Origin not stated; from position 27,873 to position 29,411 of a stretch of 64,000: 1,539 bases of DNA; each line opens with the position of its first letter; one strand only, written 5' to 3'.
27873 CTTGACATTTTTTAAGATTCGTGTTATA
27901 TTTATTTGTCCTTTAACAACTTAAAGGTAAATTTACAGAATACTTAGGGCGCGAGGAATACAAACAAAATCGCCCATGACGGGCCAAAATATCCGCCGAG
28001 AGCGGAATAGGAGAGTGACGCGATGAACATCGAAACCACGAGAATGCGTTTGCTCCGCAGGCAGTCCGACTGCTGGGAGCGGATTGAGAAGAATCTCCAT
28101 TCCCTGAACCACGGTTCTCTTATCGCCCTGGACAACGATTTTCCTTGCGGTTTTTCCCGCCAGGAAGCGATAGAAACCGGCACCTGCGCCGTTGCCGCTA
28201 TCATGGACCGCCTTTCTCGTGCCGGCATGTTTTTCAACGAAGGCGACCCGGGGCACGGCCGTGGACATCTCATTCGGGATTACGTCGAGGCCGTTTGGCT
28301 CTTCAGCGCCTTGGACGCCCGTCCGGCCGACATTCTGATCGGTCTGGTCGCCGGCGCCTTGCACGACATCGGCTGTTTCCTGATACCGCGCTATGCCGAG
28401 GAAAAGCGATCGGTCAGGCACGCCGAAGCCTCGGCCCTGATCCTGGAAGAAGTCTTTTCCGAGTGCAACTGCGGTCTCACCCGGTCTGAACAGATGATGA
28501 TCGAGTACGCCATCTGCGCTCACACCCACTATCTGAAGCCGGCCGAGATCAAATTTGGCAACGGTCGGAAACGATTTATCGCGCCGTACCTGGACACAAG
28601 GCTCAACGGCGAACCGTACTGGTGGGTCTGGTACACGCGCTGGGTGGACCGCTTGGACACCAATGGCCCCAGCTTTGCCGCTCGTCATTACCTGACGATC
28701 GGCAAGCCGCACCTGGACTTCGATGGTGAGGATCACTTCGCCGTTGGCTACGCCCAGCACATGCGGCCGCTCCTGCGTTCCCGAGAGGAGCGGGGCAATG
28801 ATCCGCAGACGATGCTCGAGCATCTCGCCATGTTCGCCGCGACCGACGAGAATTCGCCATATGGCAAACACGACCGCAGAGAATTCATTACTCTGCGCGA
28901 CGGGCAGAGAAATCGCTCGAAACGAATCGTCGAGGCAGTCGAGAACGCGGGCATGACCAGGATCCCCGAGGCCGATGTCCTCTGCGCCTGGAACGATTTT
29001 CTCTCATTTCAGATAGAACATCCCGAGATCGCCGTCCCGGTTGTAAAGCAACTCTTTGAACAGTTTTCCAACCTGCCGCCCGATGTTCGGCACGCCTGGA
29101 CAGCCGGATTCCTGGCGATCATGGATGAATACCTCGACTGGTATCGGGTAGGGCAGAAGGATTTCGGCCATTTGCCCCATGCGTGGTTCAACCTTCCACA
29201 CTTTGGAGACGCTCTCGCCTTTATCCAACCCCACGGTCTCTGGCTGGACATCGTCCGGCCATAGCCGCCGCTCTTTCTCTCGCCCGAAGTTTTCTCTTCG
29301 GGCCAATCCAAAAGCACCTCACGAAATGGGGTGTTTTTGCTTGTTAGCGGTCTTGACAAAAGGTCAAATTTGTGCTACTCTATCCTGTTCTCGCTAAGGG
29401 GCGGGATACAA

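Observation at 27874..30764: Tandem pair of diverged HD-domain paralogs with identical regulatory flanks, GC-shifted, inside the rhamnose/glycan locus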

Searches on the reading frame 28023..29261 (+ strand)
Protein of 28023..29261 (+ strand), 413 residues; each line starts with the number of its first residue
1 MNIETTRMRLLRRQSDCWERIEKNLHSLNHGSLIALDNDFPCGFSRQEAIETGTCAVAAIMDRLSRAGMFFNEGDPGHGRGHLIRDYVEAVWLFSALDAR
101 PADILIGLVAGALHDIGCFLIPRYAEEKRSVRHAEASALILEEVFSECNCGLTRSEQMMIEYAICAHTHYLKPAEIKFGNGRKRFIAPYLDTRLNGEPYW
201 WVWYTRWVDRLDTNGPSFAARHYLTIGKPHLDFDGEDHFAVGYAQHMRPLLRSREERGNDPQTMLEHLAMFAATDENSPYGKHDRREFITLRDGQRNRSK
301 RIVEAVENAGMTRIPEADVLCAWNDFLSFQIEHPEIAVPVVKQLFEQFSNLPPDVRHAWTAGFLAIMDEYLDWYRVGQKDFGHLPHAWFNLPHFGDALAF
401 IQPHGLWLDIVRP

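Call 9: search_protein_families(library=pfam, proteins=[window:28023-29261:+], max_evalue=1)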
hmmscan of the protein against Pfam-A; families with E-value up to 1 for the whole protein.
window:28023-29261:+ (413 aa): 1 family
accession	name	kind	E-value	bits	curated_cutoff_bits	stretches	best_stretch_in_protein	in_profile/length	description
PF01966.28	HD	-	8.3e-05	23.3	22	1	101-172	21-90/116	HD domain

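Call 10: search_protein_families(library=ncbifam, proteins=[window:28023-29261:+], max_evalue=1)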
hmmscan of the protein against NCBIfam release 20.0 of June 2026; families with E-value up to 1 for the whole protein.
window:28023-29261:+ (413 aa): 3 families
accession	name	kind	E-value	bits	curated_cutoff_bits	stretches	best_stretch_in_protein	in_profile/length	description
TIGR01596.1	cas3_HD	equivalog_domain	0.0055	16.8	43.45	1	109-178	35-111/178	CRISPR-associated endonuclease Cas3''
TIGR02763.1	chlamy_scaf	equivalog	0.07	13.5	104.95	0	254-278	55-79/114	scaffolding protein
NF009199.0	PRK12547.1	subfamily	0.21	11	219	1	42-69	127-154/184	RNA polymerase sigma factor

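Call 11: search_protein_families(library=padloc, proteins=[window:28023-29261:+], max_evalue=1)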
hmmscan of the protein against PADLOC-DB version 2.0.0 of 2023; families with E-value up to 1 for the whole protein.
window:28023-29261:+ (413 aa): 4 families
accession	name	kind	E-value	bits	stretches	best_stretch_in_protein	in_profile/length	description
PDLC01254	Cas3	-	0.00011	20.5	1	105-168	31-88/164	CAS-I; effector_G3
PDLC00940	Cas3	-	0.0015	16.8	1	109-178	35-111/178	CRISPR-associated endonuclease Cas3-HD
PDLC01765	Cas3c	-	0.0061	13.5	1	82-173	21-97/612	-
PDLC01456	Cas3a2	-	0.032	12.3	1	109-171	52-111/207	CAS-I; effector_G3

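Call 12: find_homologous_proteins(query=window:28023-29261:+)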
Query window:28023-29261:+ (413 aa): 126 proteins with E <= 0.001 among 6836 candidates; the best 120 are listed.
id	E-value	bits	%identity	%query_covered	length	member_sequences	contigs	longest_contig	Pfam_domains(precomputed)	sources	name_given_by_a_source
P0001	1.8e-291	984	100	100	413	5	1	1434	-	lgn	-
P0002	5.1e-93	330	42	91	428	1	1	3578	-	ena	-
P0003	6.2e-92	327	42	100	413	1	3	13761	-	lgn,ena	-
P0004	1.5e-89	319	44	86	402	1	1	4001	-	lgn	-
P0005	4.2e-89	317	43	88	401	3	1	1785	-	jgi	jgi:hypothetical protein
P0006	1.4e-87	312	40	100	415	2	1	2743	-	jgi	-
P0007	9.1e-87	310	43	86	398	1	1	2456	-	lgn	-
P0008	3.8e-86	308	42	88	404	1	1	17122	-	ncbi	ncbi:MAG: hypothetical protein V1902_02035 [Candidatus Falkowbacteria bacterium]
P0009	2.9e-85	305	43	87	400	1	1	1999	-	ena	-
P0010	7.0e-85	303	42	85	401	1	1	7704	-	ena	-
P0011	8.3e-85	303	39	99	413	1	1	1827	-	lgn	-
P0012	2.1e-83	299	42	87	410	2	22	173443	-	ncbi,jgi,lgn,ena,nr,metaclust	ncbi:hypothetical protein J4422_01745 [Candidatus Pacearchaeota archaeon]|nr:hypothetical protein [C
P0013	4.2e-83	297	42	89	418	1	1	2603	-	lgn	-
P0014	4.6e-83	297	43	88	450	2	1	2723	-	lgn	-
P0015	5.7e-83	297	38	98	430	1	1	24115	-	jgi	-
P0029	5.4e-80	287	36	99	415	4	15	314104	-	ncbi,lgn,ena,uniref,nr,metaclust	ncbi:MAG: hypothetical protein A3A80_04220 [Candidatus Terrybacteria bacterium RIFCSPLOWO2_01_FULL_4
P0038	8.8e-78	280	40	89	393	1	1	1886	PF01966.29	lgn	-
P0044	9.5e-77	277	44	79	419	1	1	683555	-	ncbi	-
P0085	7.9e-67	244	38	92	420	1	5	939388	-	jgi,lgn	jgi:hypothetical protein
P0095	1.0e-63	234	45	71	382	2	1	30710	PF01966.29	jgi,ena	-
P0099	5.1e-63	231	37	85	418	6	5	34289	PF01966.29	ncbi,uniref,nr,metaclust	ncbi:hypothetical protein A2331_06380 [Candidatus Falkowbacteria bacterium RIFOXYB2_FULL_34_18]|unir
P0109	3.0e-58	216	41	72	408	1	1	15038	PF01966.29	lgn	-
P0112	1.6e-57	213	38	82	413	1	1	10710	PF01966.29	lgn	-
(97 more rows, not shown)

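Call 18: search_solved_structures(query=A1, max_evalue=10, show_alignments=3)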
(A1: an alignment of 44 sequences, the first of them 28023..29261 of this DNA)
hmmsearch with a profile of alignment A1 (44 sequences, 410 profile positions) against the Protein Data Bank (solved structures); distinct sequences matched with E-value up to 10: 9.
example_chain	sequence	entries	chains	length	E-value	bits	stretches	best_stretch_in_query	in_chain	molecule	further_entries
2pq7_A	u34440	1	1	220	0.0015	20.7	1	50-132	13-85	Predicted HD superfamily hydrolase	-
3hnp_A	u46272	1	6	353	0.062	15.4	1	144-193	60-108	Oxidoreductase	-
1aep_A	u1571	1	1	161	0.21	13.6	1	247-348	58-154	APOLIPOPHORIN III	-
1ls4_A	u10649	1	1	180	0.28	13.2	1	247-348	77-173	Apolipophorin-III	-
5i6h_A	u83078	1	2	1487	0.3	13.1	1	199-311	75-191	Acetyl-CoA carboxylase-like protein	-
3oz6_A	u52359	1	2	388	0.38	12.8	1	295-359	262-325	Mitogen-activated protein kinase 1, serine/threonine protein kinase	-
5i6i_A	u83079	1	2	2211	0.59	12.1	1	199-311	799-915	Acetyl-CoA carboxylase-like protein,Acetyl-CoA carboxylase-like protein,Acetyl-CoA carboxy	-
6z0c_A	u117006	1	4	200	1.5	10.8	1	297-388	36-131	Maquette-3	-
4tql_A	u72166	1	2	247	1.9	10.5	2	282-405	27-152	Three helix bundle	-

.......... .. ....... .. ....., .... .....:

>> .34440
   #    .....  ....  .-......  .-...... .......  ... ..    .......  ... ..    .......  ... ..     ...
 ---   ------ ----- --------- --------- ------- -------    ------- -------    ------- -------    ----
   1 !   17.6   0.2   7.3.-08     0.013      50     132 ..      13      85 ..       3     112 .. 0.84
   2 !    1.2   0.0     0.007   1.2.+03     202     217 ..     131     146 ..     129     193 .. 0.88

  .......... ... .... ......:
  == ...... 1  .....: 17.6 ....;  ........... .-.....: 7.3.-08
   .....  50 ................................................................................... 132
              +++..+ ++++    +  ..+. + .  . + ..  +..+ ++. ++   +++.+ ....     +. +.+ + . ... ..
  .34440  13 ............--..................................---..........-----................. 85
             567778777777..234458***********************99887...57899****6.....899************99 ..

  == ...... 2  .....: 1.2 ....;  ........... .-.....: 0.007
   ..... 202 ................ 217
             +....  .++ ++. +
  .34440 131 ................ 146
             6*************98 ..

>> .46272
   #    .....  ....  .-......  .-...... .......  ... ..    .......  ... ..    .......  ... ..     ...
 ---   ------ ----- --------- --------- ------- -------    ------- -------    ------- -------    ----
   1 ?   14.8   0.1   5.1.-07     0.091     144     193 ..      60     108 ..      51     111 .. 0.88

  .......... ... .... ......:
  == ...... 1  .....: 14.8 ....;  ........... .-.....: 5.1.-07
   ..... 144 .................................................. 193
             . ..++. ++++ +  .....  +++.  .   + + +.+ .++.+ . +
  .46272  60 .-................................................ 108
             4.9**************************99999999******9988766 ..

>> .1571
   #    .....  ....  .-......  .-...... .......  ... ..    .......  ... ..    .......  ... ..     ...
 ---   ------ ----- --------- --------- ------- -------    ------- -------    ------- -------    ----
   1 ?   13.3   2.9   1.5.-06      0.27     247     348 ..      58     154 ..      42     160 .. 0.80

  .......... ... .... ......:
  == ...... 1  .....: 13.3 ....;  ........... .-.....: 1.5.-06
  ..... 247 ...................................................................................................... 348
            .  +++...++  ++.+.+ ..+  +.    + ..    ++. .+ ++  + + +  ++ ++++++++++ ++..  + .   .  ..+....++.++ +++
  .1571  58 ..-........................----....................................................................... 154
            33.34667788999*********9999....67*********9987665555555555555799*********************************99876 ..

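Call 19: find_related_loci(query=A1, collection=genome_contigs, flank=8000)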
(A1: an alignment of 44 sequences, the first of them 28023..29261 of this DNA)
Query A1 (413 aa) in genome_contigs; peptide patterns used: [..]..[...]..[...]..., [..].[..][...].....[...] (x = any residue, [..] = any of these).
73 stretches matched a pattern; 41 encode a relative of the query (tblastn E <= 1e-3); 41 distinct loci.
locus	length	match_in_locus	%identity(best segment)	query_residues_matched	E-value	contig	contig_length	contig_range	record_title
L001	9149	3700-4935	39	1-411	6e-90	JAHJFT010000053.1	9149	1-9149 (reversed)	MAG: Patescibacteria group bacterium isolate Modern_marine_glass_biofilm.mb.42 Modern_marine_glas.mb.42_k141_639820, who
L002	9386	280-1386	42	46-408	1e-88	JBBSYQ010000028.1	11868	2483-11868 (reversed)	MAG: Nanoarchaeota archaeon isolate H14-bin003_1 H14_bin003_1_000000000028, whole genome shotgun sequence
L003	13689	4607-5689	42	46-407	1e-88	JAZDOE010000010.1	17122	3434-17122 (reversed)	MAG: Candidatus Falkowbacteria bacterium isolate MEGAHIT-group-0.750 k141_12113194, whole genome shotgun sequence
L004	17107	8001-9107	42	45-405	1e-86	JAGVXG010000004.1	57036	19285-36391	Candidatus Pacearchaeota archaeon isolate RIFCSPHIGHO2_12_FULL_34_15 rifcsphigho2_12_scaffold_851, whole genome shotgun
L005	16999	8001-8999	43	45-373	6e-86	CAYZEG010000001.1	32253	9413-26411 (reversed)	MAG TPA_asm: Candidatus Woesearchaeota archaeon isolate SRP050083_co1_303 genome assembly, contig: NODE_473_length_32253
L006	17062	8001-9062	41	43-399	3e-84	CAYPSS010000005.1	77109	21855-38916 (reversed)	MAG TPA_asm: uncultured Gammaproteobacteria bacterium isolate binchicken_co27_474 genome assembly, contig: NODE_520_leng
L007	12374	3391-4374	44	45-373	6e-83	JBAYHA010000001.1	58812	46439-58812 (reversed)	MAG: Patescibacteria group bacterium isolate SO_2016_GW1_138 scaffold01075_OW334_2016, whole genome shotgun sequence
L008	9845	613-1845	36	3-411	8e-83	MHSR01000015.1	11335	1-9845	MAG: Candidatus Terrybacteria bacterium RIFCSPHIGHO2_01_FULL_43_35 rifcsphigho2_01_scaffold_51897, whole genome shotgun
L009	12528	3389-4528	39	16-398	5e-82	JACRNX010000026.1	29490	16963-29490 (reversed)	MAG: Candidatus Falkowbacteria bacterium isolate NC_groundwater_1946_Pr3_S-0.2um_44_7 scaffold_303972, whole genome shot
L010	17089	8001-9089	39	11-373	2e-80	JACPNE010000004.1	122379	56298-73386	MAG: Candidatus Woesearchaeota archaeon isolate NC_groundwater_567_Ag_S-0.1um_30_27 S35_SO-1_scaffold_271439, whole geno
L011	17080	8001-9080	39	45-401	1e-80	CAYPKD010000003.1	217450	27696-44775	MAG TPA_asm: uncultured Gammaproteobacteria bacterium isolate binchicken_co334_146 genome assembly, contig: NODE_31_leng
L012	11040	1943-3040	39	45-404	3e-80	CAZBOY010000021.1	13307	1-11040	MAG TPA_asm: Candidatus Woesearchaeota archaeon isolate SRP178699_co2_446 genome assembly, contig: NODE_4115_length_1330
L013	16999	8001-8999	44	46-373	1e-79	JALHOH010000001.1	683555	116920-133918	MAG: Patescibacteria group bacterium isolate bin.120 c_000000000028, whole genome shotgun sequence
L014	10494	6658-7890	37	1-411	1e-79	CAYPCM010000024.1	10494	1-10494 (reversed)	MAG TPA_asm: uncultured Candidatus Saccharibacteria bacterium isolate SRP269290_co2_445 genome assembly, contig: NODE_80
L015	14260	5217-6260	42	45-392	3e-79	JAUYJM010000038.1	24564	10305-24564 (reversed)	MAG: bacterium isolate C24_metabat.bin.140 C24_k141_903153, whole genome shotgun sequence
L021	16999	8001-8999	37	53-398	5e-67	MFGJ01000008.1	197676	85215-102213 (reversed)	MAG: Candidatus Falkowbacteria bacterium RIFOXYC2_FULL_36_12 rifoxyc2_full_scaffold_85, whole genome shotgun sequence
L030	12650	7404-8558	41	45-408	1e-84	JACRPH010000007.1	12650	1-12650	MAG: Candidatus Woesearchaeota archaeon isolate NC_groundwater_1982_Pr3_S-0.2um_39_12 scaffold_88716, whole genome shotg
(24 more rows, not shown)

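Call 24: search_protein_representatives(alignment_id=A1)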
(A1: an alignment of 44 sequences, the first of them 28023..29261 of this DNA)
Query: 44 sequences, 410 profile positions. Proteins with E-value up to 0.001 (for the whole library): 258; up to 1e-10: 239; up to 1e-30: 182. The best 150 are listed.
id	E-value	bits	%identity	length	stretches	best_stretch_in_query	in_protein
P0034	1.5e-164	564.2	-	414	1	3-409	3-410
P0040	1.8e-157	540.9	-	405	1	1-403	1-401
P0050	2.2e-157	540.6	-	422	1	3-408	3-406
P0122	3.9e-157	539.7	-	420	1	4-404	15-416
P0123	7.1e-156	535.6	-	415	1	3-409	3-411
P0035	3.4e-154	530.1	-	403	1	9-403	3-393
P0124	1.6e-153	527.9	-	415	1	1-408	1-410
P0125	6.3e-153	525.9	-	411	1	3-408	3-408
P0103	1.1e-149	515.2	-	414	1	6-409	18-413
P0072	3.4e-149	513.6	-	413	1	6-409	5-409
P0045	7.3e-148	509.2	-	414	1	5-409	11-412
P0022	3.2e-147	507.1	-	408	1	4-402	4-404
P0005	1.7e-146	504.7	-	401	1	8-407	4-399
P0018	1.3e-145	501.8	-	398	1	12-400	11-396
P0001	1.7e-145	501.4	-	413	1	5-409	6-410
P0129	1.5e-138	478.5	-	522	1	6-400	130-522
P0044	1.2e-133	462.4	-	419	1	19-400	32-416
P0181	3.7e-61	223.6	-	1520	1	6-385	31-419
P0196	7.5e-49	183.1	-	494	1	66-402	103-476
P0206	4.9e-43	163.9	-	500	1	13-377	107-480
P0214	1.0e-41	159.6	-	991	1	9-383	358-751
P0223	1.7e-39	152.3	-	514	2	8-171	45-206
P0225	5.0e-39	150.7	-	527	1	18-286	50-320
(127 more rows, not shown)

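Call 25: search_protein_families(library=pfam, proteins=[P0181, P0214, P0129, P0225, P0223, P0206, P0196], max_evalue=0.01)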
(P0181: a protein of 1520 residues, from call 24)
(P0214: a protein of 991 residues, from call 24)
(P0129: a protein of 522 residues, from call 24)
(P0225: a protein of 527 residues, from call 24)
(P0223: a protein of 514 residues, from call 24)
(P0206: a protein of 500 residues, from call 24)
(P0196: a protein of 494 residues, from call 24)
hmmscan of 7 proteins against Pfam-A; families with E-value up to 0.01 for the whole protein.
P0181 (1520 aa): 1 family
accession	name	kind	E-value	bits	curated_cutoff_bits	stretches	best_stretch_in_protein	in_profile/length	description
PF01966.28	HD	-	5.2e-05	24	22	1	110-201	4-90/116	HD domain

P0214 (991 aa): 1 family
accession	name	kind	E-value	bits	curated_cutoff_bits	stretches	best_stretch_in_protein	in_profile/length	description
PF01966.28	HD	-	0.00026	21.7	22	1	458-520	28-91/116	HD domain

P0129 (522 aa): 0 families

P0225 (527 aa): 1 family
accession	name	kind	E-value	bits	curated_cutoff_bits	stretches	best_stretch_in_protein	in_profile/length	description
PF01966.28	HD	-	0.0062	17.3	22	0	140-198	28-87/116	HD domain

P0223 (514 aa): 1 family
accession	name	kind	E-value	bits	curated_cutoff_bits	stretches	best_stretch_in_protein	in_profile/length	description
PF01966.28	HD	-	0.00026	21.7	22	1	141-215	29-100/116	HD domain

P0206 (500 aa): 0 families

P0196 (494 aa): 0 families

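Call 26: predict_structure(alignment_id=A1)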
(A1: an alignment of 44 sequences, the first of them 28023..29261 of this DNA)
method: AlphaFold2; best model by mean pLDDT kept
length: 413 residues; sequences in the alignment: 44
mean_pLDDT: 93.6   pTM: 0.93
mean pLDDT of the five models: 93.6, 92.8, 92.8, 92.8, 92.8
residues with pLDDT >= 90: 338; 70-90: 68; 50-70: 7; < 50: 0
segments of 3 or more residues with pLDDT < 50: none
pLDDT, mean of each block of 10 residues (from residue 1): 95 93 89 91 90 98 97 95 97 95 98 97 90 96 98 97 92 84 89 93 94 90 97 90 98 95 95 75 88 92 95 93 97 96 98 98 97 95 96 95 94 78
secondary structure, 60 per line:
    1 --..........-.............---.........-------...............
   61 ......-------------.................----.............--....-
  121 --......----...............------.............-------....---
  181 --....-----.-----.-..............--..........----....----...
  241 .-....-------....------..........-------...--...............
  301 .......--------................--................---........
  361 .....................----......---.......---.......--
elements in order: H3-12 H14-26 H30-38 H46-66 H80-96 H101-113 H116-119 H123-128 H133-147 H154-166 E174-177 E183-186 H200-213 H216-225 E230-233 E238-241 H243-246 H254-257 H264-273 H286-307 H316-331 H334-349 H353-381 H386-389 H397-401 H405-411

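Call 45: find_encoding_contigs(protein=P0001, flank=10000)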
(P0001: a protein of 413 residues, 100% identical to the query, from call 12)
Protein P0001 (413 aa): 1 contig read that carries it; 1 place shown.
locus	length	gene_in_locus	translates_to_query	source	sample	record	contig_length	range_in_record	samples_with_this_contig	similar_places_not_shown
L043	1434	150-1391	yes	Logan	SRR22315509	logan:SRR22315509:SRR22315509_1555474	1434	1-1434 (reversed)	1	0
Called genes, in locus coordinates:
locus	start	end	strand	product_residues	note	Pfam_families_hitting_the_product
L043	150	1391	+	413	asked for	-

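Call 53: find_encoding_contigs(protein=P0029, flank=7000, max_places=2)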
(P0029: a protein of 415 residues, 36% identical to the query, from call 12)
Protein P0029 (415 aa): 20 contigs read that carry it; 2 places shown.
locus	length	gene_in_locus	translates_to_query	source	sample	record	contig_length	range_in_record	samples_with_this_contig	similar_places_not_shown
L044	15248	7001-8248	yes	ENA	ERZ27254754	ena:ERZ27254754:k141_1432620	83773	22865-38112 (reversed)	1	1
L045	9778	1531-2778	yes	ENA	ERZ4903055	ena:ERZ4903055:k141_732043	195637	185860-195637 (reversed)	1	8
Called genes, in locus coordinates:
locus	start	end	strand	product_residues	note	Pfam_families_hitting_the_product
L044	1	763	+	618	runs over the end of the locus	PF17764:PriA_3primeBD, PF18074:PriA_C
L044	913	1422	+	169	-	PF01327:Pep_deformylase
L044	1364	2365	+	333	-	PF00551:Formyl_trans_N, PF02911:Formyl_trans_C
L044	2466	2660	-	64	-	-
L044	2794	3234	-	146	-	-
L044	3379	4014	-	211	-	PF13483:Lactamase_B_3, PF12706:Lactamase_B_2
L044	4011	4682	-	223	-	PF00730:HhH-GPD, PF00633:HHH (weak)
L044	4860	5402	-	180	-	-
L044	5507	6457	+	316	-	PF13565:HTH_32, PF13276:HTH_21 (faint), PF00665:rve, PF13683:rve_3, PF13333:rve_2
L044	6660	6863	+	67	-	-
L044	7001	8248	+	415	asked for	-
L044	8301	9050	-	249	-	PF13489:Methyltransf_23, PF01209:Ubie_methyltran, PF13847:Methyltransf_31, PF08241:Methyltransf_11, PF08242:Methyltransf_12, PF13649:Methyltransf_25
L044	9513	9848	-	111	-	PF00085:Thioredoxin, PF00578:AhpC-TSA (faint), PF13098:Thioredoxin_2 (weak), PF13905:Thioredoxin_8 (faint)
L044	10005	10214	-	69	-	-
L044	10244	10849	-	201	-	PF13489:Methyltransf_23, PF01728:FtsJ (weak), PF02353:CMAS (weak), PF13847:Methyltransf_31, PF08241:Methyltransf_11, PF08242:Methyltransf_12, PF13649:Methyltransf_25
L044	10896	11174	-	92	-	-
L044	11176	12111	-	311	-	PF00438:S-AdoMet_synt_N, PF02772:S-AdoMet_synt_M, PF02773:S-AdoMet_synt_C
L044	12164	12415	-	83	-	PF18893:DUF5652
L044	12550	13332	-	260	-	PF06300:Tsp45I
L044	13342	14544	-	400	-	PF07669:Eco57I (weak)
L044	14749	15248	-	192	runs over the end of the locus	-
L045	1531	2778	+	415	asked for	-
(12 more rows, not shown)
